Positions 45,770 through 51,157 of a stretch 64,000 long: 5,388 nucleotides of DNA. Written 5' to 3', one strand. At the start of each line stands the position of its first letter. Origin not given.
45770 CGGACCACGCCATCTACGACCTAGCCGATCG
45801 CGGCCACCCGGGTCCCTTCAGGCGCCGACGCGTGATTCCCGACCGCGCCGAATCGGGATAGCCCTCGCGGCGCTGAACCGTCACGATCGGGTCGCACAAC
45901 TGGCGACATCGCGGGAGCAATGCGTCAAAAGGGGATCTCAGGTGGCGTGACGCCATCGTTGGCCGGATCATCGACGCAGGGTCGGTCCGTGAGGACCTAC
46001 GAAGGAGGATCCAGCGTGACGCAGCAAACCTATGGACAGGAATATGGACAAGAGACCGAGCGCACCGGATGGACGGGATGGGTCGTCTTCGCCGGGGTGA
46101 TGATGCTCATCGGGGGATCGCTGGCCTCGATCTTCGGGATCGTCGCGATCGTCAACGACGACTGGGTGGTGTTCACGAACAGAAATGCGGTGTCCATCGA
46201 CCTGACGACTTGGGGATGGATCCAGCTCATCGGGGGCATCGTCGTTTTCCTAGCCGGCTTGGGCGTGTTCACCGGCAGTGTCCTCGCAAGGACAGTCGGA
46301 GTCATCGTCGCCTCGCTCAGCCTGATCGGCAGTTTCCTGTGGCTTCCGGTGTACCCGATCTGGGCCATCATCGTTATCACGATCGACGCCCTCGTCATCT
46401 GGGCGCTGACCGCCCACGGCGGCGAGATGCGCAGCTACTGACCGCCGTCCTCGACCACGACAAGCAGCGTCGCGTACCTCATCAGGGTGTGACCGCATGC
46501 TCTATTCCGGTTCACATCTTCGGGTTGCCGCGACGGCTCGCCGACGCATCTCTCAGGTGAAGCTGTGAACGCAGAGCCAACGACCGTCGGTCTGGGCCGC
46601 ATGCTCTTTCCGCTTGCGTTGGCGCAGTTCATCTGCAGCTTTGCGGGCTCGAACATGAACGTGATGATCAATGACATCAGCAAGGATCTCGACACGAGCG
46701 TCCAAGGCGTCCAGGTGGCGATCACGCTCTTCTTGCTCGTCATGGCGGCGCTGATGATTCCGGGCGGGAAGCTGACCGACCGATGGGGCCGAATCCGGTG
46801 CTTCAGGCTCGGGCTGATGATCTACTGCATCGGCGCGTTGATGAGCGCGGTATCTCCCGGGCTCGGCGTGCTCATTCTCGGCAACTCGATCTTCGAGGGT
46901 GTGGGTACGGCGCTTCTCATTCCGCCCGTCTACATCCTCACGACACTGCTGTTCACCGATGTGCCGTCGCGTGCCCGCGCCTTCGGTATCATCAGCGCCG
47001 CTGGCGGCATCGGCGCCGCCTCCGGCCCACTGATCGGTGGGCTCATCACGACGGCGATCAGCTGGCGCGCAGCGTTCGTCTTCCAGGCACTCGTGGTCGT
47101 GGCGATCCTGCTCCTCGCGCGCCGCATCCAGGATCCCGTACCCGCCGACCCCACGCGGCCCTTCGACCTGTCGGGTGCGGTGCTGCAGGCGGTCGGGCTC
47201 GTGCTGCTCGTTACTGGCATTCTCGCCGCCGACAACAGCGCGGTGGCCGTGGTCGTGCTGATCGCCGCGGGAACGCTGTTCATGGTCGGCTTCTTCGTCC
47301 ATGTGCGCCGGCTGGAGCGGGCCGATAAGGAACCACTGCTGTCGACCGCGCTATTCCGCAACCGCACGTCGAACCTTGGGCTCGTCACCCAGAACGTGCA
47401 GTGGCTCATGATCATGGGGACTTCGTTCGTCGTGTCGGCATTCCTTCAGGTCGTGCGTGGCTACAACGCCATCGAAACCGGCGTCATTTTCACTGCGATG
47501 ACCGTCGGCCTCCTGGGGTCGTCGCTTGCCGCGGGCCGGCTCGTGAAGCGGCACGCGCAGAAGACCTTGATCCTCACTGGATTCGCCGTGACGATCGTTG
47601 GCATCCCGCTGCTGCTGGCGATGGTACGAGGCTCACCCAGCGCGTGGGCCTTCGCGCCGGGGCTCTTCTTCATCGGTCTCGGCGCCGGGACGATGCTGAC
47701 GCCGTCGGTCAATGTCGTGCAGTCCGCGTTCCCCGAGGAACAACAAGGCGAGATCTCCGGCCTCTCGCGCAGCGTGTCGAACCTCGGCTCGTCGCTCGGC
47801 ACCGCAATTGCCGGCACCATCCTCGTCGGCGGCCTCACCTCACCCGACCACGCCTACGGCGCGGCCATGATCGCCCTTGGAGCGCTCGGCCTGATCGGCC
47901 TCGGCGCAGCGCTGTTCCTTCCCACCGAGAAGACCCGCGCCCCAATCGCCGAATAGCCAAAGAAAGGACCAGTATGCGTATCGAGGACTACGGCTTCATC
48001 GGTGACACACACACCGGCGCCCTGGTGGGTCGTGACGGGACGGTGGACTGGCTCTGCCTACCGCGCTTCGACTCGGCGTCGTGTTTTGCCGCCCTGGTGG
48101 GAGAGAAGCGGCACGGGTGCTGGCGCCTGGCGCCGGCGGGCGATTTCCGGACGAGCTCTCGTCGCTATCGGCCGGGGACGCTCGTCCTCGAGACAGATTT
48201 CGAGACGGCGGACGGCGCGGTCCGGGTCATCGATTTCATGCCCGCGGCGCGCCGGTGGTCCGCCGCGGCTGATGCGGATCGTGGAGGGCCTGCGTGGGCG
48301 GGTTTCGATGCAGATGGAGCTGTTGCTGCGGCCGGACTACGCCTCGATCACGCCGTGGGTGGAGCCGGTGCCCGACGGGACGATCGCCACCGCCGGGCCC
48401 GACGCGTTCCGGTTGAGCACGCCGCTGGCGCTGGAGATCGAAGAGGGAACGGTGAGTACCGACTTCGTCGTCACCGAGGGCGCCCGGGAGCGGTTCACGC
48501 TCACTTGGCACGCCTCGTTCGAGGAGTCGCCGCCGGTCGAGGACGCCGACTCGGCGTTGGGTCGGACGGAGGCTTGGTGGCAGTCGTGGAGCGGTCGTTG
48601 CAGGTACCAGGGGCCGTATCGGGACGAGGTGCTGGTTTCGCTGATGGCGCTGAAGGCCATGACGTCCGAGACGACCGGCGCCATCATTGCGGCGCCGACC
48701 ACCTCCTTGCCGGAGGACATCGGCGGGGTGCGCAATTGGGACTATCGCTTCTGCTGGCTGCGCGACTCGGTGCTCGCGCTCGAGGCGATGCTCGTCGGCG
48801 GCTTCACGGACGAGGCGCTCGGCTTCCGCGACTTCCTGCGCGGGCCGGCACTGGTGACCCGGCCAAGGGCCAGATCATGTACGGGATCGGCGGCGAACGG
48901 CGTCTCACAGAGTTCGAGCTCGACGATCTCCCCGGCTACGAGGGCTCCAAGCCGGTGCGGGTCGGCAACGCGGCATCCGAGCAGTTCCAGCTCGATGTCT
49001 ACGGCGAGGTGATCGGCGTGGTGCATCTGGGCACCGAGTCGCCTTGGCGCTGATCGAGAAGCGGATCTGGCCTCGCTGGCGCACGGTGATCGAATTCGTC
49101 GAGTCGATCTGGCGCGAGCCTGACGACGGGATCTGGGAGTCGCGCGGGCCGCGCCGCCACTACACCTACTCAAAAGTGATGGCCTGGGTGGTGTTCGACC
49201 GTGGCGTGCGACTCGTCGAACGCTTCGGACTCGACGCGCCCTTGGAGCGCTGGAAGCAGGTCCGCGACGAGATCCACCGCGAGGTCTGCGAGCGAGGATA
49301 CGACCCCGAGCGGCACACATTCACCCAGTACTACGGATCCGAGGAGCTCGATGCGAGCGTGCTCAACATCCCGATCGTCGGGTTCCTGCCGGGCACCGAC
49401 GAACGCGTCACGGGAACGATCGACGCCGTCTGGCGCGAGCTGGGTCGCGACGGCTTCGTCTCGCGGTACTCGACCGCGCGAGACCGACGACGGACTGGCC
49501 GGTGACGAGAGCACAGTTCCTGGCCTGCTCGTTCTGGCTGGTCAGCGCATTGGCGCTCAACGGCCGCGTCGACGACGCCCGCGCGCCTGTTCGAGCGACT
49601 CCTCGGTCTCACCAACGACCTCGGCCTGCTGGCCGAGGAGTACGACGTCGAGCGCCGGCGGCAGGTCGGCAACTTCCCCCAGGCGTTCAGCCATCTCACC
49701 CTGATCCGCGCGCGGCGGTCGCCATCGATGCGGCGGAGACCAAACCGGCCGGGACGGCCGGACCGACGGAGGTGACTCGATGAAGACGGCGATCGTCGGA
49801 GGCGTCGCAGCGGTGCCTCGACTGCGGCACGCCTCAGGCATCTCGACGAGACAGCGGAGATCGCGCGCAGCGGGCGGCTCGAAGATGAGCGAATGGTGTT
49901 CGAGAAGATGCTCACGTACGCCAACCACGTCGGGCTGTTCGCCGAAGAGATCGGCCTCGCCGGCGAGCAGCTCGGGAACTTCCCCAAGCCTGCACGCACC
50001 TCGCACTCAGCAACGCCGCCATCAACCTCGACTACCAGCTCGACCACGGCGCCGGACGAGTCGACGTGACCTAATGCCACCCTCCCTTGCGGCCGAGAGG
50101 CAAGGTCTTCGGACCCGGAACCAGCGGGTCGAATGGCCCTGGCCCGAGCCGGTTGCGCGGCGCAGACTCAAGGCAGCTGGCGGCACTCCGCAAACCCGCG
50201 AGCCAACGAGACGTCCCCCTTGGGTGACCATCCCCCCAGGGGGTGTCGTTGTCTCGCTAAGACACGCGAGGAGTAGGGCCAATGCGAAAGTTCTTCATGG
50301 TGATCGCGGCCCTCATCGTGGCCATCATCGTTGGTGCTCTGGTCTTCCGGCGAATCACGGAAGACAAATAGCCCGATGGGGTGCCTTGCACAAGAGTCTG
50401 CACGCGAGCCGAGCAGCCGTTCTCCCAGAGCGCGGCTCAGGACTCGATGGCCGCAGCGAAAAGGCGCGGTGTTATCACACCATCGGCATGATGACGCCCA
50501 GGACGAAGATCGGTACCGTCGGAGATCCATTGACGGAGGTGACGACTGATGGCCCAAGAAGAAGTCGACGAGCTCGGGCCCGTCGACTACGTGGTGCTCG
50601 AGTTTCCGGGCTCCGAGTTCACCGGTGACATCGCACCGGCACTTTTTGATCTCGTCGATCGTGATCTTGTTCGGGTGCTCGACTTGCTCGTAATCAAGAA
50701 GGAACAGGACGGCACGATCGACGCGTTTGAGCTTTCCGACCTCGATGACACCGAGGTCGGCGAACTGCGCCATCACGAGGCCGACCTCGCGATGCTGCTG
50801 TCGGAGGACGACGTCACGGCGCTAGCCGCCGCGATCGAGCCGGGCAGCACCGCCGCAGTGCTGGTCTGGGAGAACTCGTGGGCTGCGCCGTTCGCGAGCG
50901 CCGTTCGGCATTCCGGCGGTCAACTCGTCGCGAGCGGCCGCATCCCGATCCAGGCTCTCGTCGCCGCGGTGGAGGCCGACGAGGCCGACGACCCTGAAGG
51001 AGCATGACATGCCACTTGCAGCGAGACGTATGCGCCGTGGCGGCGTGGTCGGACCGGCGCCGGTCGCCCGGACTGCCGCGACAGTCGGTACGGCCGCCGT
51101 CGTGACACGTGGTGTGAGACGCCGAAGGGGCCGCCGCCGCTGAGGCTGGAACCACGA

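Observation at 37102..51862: Perfect 33-nt direct repeat of the rnpB 3' end brackets a 14.7-kb block; looks like att sites of an element integrated into the RNase P RNA gene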

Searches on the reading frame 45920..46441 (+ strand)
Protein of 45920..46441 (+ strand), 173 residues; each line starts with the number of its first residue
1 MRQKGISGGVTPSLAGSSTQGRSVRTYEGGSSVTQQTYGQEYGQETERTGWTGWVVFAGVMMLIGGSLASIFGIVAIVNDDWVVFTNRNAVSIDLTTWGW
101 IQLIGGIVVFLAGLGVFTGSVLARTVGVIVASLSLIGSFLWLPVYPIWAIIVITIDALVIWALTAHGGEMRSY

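Call 8: search_protein_families(library=pfam, proteins=[window:45920-46441:+], max_evalue=0.01)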
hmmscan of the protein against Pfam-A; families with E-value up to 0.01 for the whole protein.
window:45920-46441:+ (173 aa): 2 families
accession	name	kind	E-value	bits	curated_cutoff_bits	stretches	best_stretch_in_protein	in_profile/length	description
PF23636.1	DUF7144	-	1.6e-36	125.3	27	1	54-167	1-114/115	Domain of unknown function (DUF7144)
PF09534.15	Trp_oprn_chp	-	0.0045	17.3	29.6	0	87-117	107-137/180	Tryptophan-associated transmembrane protein (Trp_oprn_chp)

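Call 67: search_protein_families(library=ncbifam, proteins=[window:45920-46441:+], max_evalue=0.001)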
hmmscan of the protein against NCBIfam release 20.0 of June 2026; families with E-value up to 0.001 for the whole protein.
window:45920-46441:+ (173 aa): 0 families

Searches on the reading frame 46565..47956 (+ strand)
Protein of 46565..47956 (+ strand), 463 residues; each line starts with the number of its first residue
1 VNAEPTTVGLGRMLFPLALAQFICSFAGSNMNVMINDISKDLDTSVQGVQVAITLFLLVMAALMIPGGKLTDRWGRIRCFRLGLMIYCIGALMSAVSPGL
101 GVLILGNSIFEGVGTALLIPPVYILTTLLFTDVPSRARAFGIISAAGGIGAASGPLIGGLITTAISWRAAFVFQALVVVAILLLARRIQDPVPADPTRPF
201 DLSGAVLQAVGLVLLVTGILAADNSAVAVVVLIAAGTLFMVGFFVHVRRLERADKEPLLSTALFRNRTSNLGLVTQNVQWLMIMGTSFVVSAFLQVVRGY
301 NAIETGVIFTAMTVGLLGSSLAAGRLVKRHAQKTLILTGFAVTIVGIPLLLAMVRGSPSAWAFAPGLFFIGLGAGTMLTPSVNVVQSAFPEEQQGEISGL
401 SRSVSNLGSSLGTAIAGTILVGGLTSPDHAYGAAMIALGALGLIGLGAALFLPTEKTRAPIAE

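Call 8: search_protein_families(library=pfam, proteins=[window:46565-47956:+], max_evalue=0.01)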
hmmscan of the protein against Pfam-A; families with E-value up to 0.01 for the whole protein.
window:46565-47956:+ (463 aa): 1 family
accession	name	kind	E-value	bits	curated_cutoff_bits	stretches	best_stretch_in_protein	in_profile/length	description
PF07690.21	MFS_1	-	7.8e-48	163.6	33.4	2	17-245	1-225/347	Major Facilitator Superfamily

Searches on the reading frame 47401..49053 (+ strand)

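Call 9: search_protein_families(library=pfam, proteins=[window:47401-49053:+], max_evalue=0.01)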
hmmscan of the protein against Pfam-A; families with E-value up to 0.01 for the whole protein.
window:47401-49053:+ (550 aa): 2 families
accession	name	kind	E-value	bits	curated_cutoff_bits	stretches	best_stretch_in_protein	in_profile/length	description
PF19291.4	TREH_N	-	6.2e-14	52.2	23.1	1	190-282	11-99/211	Trehalase-like, N-terminal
PF00723.27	Glyco_hydro_15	-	1.5e-06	27.8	22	1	491-542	81-135/427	Glycosyl hydrolases family 15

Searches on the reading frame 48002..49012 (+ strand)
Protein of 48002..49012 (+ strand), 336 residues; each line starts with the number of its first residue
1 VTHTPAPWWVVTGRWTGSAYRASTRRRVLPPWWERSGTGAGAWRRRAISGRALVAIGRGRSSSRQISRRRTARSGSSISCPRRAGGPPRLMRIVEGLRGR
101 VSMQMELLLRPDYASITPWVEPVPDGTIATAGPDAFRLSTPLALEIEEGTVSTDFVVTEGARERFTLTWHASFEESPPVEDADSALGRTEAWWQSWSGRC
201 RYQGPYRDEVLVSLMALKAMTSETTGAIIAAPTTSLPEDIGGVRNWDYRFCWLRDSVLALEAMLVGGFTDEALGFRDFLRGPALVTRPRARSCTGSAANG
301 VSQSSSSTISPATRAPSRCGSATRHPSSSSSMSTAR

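Call 9: search_protein_families(library=pfam, proteins=[window:48002-49012:+], max_evalue=0.01)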
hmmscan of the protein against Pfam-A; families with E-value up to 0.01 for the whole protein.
window:48002-49012:+ (336 aa): 1 family
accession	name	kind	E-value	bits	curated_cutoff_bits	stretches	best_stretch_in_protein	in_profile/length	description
PF00723.27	Glyco_hydro_15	-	2.9e-14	53.2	22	1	204-279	1-68/427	Glycosyl hydrolases family 15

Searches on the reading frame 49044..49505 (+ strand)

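Call 9: search_protein_families(library=pfam, proteins=[window:49044-49505:+], max_evalue=0.01)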
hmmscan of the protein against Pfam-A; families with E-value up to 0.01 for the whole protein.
window:49044-49505:+ (153 aa): 1 family
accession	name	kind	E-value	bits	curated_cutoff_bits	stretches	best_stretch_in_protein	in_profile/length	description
PF00723.27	Glyco_hydro_15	-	1.6e-33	116.7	22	1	4-145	144-305/427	Glycosyl hydrolases family 15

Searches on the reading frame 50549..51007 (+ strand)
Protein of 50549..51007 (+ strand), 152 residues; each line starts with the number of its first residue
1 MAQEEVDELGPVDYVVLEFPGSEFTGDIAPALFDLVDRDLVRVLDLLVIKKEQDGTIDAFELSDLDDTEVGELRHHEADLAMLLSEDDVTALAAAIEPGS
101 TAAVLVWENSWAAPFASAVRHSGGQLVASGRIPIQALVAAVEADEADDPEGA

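Call 65: search_protein_families(library=pfam, proteins=[window:50549-51007:+], max_evalue=0.01)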
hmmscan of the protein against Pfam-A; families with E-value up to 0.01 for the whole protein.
window:50549-51007:+ (152 aa): 1 family
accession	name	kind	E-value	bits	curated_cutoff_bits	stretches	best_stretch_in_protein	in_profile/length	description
PF19850.4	DUF6325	-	1.7e-10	41.6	23.4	1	9-140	2-131/141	Family of unknown function (DUF6325)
